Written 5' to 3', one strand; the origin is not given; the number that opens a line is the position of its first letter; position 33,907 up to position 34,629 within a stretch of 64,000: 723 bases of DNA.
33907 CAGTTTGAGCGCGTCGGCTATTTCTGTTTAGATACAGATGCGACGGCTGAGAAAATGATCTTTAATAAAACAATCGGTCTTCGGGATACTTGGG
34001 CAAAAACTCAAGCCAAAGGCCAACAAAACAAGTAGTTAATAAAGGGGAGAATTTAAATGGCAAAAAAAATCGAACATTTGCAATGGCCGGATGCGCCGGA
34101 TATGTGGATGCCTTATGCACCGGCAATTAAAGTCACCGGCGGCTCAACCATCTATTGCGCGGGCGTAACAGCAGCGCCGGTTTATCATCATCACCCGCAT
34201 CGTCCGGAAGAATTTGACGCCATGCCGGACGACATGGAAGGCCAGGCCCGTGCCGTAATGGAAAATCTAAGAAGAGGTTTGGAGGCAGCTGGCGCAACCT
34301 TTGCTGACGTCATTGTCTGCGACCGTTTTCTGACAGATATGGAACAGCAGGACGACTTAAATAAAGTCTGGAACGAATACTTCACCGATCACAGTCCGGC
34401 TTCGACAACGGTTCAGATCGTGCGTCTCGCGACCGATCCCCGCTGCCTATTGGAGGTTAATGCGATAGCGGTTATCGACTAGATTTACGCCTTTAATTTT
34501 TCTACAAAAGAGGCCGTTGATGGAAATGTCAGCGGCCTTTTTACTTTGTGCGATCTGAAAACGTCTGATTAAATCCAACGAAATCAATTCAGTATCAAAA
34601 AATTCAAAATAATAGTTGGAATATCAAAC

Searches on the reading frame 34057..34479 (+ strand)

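Call 34: search_protein_families(library=pfam, proteins=[window:34057-34479:+])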
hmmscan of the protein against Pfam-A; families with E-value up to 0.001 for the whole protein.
window:34057-34479:+ (141 aa): 1 family
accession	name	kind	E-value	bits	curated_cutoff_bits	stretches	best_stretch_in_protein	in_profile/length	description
PF01042.26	Ribonuc_L-PSP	-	4.8e-22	78.7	27.3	1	13-140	4-121/121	Endoribonuclease L-PSP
